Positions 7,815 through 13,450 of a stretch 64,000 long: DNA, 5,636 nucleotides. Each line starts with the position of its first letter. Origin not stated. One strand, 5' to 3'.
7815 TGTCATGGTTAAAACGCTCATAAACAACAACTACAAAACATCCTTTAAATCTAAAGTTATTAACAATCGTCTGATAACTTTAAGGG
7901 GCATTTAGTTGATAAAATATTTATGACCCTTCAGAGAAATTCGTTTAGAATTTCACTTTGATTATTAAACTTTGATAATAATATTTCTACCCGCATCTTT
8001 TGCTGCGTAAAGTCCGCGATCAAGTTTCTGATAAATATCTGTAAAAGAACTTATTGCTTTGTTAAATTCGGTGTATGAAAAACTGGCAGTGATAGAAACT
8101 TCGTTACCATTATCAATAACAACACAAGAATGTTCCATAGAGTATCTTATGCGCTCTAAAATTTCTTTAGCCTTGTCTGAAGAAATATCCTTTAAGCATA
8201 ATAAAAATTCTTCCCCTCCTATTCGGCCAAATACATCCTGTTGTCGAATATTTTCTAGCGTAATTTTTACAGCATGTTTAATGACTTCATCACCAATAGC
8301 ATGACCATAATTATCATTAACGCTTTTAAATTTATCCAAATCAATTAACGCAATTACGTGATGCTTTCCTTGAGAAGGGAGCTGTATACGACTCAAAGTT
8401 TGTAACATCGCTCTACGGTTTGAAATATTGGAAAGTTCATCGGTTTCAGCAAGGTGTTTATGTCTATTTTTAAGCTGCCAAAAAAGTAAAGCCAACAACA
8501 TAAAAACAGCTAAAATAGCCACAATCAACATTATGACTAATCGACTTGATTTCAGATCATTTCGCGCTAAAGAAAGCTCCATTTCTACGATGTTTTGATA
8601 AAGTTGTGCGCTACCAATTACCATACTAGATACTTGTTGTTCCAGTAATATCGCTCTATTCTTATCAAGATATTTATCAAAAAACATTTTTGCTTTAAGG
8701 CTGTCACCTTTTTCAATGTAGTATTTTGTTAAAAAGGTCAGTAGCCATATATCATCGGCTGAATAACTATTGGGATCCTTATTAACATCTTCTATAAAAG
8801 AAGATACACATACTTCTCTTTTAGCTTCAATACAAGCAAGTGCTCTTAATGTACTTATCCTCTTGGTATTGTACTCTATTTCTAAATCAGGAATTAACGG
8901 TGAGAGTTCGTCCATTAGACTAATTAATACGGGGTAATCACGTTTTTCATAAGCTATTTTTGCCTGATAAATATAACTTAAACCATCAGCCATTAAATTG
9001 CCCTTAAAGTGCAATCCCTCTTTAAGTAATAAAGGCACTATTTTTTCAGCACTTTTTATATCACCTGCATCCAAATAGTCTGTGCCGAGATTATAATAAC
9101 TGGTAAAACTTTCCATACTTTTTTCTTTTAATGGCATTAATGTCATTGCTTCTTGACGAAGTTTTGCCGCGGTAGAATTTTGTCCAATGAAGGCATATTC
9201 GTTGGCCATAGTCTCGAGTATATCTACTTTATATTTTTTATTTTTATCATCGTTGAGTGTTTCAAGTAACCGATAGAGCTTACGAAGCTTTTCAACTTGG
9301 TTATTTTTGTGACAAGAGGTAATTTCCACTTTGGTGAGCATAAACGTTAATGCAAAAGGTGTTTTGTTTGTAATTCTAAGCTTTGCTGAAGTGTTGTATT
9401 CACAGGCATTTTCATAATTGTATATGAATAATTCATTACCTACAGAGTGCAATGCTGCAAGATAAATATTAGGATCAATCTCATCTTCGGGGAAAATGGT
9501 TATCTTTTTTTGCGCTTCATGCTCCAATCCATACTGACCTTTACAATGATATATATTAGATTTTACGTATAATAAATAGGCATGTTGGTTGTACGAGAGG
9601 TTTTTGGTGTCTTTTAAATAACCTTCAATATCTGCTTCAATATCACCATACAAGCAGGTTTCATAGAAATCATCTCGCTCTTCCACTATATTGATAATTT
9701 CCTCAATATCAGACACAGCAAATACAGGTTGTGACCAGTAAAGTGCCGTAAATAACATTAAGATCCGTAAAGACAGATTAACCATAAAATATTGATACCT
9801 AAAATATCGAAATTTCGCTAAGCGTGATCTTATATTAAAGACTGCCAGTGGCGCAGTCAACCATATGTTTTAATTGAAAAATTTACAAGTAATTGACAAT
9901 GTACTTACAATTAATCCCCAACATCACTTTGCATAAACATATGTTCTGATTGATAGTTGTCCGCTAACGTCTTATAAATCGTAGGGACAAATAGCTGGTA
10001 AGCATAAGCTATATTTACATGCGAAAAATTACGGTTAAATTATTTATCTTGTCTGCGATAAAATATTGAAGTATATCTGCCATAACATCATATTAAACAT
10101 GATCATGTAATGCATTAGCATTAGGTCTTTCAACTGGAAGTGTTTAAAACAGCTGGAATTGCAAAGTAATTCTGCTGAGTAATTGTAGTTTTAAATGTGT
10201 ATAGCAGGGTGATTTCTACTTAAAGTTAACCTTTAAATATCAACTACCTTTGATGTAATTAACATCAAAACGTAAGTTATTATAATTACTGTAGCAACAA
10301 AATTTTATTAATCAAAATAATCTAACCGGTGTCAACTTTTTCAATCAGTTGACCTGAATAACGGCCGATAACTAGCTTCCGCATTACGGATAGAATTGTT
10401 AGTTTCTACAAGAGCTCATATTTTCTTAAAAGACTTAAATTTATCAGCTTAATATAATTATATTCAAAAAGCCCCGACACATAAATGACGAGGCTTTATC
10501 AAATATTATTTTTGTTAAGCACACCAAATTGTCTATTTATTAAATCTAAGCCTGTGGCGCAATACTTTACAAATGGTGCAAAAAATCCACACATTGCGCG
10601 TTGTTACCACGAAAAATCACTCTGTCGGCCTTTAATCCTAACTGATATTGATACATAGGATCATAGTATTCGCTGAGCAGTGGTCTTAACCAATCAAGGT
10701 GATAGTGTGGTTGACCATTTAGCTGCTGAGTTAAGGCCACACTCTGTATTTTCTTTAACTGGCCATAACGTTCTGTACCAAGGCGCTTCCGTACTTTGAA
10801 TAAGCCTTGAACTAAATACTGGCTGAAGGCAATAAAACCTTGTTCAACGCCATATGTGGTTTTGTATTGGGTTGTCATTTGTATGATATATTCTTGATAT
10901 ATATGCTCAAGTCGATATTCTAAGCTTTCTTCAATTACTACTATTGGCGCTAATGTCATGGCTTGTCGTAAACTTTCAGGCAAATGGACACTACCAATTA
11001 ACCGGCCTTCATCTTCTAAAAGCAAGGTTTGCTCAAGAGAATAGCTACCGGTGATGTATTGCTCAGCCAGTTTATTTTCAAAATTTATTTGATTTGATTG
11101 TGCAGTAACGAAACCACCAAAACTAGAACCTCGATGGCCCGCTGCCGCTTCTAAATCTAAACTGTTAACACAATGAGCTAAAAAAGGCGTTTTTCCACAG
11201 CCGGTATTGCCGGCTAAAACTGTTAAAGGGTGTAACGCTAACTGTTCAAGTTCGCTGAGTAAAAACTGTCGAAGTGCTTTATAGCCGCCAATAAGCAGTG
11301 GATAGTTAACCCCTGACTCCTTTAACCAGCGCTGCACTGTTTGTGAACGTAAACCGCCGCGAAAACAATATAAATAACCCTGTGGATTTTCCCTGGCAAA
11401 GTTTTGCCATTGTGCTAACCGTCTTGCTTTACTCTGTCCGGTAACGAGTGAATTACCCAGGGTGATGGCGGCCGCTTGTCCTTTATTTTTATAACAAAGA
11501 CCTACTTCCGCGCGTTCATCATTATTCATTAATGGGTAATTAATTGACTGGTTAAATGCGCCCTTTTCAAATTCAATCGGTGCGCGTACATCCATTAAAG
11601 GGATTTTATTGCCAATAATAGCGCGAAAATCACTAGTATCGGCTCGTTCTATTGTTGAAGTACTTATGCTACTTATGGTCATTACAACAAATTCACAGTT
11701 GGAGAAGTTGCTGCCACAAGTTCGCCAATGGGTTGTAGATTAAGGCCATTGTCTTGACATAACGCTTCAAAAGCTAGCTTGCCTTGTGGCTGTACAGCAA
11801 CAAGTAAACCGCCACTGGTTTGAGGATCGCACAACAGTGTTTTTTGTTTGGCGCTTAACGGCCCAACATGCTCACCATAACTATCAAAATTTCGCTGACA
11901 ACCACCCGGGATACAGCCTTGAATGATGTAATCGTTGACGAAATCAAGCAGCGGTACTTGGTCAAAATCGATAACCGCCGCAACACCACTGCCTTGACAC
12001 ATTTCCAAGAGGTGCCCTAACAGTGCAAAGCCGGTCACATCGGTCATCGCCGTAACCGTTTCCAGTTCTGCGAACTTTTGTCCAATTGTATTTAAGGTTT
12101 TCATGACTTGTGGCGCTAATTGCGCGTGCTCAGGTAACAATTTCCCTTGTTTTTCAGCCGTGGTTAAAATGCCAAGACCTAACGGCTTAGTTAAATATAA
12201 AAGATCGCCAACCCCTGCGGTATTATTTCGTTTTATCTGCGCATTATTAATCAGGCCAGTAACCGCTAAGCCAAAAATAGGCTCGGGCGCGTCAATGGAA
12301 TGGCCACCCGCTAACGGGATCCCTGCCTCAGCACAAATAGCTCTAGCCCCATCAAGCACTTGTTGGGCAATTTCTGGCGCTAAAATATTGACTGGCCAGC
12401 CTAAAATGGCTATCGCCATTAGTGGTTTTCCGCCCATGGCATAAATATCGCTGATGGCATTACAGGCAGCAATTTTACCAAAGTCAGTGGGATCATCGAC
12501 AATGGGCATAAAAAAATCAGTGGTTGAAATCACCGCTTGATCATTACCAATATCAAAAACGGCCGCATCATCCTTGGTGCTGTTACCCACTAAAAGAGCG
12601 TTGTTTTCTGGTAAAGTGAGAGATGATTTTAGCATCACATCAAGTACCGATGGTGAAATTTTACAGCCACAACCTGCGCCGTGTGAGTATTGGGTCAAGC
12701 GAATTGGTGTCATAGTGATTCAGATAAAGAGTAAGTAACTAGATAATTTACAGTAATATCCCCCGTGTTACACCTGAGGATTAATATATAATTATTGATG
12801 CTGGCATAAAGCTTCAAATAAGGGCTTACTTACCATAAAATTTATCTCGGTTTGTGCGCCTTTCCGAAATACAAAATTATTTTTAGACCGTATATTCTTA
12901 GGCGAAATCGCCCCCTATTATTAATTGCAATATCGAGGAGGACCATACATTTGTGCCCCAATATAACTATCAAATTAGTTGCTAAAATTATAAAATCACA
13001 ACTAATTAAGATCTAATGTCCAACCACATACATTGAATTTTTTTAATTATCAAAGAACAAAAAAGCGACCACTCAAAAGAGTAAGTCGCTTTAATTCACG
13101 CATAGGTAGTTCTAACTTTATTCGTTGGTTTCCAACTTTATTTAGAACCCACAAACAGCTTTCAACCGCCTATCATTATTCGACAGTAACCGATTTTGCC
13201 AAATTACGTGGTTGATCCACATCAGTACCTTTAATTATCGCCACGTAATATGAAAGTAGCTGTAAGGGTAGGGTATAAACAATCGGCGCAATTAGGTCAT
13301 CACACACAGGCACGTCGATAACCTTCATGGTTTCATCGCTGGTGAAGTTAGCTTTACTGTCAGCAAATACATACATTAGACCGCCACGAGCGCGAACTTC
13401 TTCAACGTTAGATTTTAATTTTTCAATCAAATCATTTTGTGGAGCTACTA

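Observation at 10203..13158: Transposase-less mini-Tn7-like element at attTn7 whose only cargo is selD-selU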

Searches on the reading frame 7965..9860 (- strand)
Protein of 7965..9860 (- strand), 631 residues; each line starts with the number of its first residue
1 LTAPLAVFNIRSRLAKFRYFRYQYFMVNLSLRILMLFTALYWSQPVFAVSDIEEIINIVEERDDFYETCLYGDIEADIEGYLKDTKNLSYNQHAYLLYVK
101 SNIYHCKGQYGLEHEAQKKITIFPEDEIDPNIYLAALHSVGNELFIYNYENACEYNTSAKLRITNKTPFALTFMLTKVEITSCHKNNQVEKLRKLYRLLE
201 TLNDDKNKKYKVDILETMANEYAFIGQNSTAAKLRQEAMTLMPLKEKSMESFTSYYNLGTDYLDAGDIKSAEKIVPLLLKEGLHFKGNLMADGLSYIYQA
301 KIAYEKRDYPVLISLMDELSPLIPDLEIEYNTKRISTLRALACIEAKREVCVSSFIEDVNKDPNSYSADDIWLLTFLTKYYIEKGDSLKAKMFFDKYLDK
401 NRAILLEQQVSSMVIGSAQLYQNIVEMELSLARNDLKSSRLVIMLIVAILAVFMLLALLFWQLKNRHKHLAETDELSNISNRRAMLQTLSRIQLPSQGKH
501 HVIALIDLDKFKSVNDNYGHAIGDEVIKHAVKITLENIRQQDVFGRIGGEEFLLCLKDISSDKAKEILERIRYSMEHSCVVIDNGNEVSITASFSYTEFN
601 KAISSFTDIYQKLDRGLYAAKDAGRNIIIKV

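Call 7: search_protein_families(library=pfam, proteins=[window:7965-9860:-])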
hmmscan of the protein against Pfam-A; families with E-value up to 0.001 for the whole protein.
window:7965-9860:- (631 aa): 1 family
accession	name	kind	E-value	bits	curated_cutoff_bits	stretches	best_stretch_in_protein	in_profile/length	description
PF00990.26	GGDEF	-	3.3e-33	115.2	23.8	1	471-626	1-160/161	Diguanylate cyclase, GGDEF domain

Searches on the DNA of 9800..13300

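Call 60: search_rna_families(source=window, start=9800, end=13300, threshold=evalue, max_evalue=1)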
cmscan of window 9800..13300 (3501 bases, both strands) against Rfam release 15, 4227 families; matches with E-value up to 1: 0.
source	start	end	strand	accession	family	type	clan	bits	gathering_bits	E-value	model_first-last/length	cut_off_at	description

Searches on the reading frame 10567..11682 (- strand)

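Call 7: search_protein_families(library=pfam, proteins=[window:10567-11682:-])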
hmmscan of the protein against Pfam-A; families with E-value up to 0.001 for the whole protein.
window:10567-11682:- (371 aa): 1 family
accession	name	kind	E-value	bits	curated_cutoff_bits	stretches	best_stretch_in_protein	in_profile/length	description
PF00581.25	Rhodanese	-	8.2e-05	23.4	22.2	1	21-137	7-99/102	Rhodanese-like domain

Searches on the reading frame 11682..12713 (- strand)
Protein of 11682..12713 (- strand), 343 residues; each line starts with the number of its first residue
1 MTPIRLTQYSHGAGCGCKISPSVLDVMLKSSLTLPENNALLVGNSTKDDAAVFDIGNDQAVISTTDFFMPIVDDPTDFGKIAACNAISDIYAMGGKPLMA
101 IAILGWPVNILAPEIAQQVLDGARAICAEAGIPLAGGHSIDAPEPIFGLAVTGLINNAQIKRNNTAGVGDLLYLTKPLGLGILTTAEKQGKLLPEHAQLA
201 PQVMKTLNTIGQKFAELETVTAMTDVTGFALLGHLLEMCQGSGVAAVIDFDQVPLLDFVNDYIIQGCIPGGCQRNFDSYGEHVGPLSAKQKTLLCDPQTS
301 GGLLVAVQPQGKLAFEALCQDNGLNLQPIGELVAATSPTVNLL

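Call 7: search_protein_families(library=pfam, proteins=[window:11682-12713:-])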
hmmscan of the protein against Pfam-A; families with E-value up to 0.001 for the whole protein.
window:11682-12713:- (343 aa): 2 families
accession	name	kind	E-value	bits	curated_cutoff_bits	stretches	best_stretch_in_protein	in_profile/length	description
PF00586.29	AIRS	-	2.7e-26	92.6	24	1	48-155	2-112/112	AIR synthase related protein, N-terminal domain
PF02769.27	AIRS_C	-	6.5e-21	75.6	23.1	1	168-340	2-153/156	AIR synthase related protein, C-terminal domain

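Call 48: find_related_loci(query=window:11682-12713:-, collection=genome_contigs, flank=4000)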
Query window:11682-12713:- (343 aa) in genome_contigs; peptide patterns used: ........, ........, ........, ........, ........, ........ (x = any residue, [..] = any of these).
600 stretches matched a pattern (row limit reached: there are more); 594 encode a relative of the query (tblastn E <= 1e-3); the best 80 are kept; 80 distinct loci.
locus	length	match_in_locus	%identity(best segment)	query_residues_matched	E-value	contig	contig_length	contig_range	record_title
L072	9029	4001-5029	87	1-343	0e+0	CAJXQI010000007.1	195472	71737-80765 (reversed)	MAG TPA_asm: uncultured Colwellia sp. isolate SRR3933263_bin.3_MetaBAT_v2.12.1_MAG genome assembly, contig: NODE_14_leng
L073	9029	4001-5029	66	1-343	2e-147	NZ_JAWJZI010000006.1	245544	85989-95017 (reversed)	Photobacterium rosenbergii strain HSC6 NODE_6_length_245544_cov_57.476442, whole genome shotgun sequence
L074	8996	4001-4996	65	1-332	1e-146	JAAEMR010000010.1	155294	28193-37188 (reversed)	MAG: Gammaproteobacteria bacterium isolate Bse_11 BseG_CONTIG114076, whole genome shotgun sequence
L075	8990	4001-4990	66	1-330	4e-146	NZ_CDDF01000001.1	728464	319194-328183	Aeromonas eucrenophila strain CECT 4224, whole genome shotgun sequence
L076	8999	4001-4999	67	3-335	3e-146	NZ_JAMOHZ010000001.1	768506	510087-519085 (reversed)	Stutzerimonas stutzeri strain 28a22 40Pst28a22gv13C001, whole genome shotgun sequence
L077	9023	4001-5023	64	3-343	1e-145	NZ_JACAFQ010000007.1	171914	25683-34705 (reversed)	Pseudomonas sp. UFMG81 scaffold7.1, whole genome shotgun sequence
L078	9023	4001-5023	64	3-343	2e-145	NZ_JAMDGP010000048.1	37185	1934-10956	Pseudomonas rubra strain ID291 i291_S42_L001_R1_001_contig_48, whole genome shotgun sequence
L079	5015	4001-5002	65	1-334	6e-146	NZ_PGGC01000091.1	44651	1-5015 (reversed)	Aeromonas cavernicola strain DSM 24474 A.cavernicola_R1_new_contig_91, whole genome shotgun sequence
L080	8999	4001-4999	67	1-333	2e-145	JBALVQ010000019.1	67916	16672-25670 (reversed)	MAG: Amphritea sp. isolate 5NakV-12 NODE_211_length_67916_cov_11.932067, whole genome shotgun sequence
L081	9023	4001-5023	64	3-343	4e-145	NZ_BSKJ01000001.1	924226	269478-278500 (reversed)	Pseudomonas putida strain NBRC 14671 sequence01, whole genome shotgun sequence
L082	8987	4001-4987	65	4-332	7e-145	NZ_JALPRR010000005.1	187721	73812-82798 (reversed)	Pontibacter ruber strain JC213 Scaffold5_1, whole genome shotgun sequence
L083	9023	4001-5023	65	3-343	1e-144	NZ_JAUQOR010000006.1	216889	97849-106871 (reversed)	Pseudomonas alabamensis strain 22-AL-CL-001 NODE_6_length_216889_cov_13.1697_pilon, whole genome shotgun sequence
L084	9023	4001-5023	64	3-343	3e-144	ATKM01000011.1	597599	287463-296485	Pseudomonas sp. P818 P818-scaffold12, whole genome shotgun sequence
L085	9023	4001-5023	62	4-342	6e-144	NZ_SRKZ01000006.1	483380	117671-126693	Hymenobacter wooponensis strain JCM 19491 NODE_6_length_483380_cov_27.675131, whole genome shotgun sequence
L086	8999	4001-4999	65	1-333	4e-144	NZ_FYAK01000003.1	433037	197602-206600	Photobacterium malacitanum strain CECT 9190T, whole genome shotgun sequence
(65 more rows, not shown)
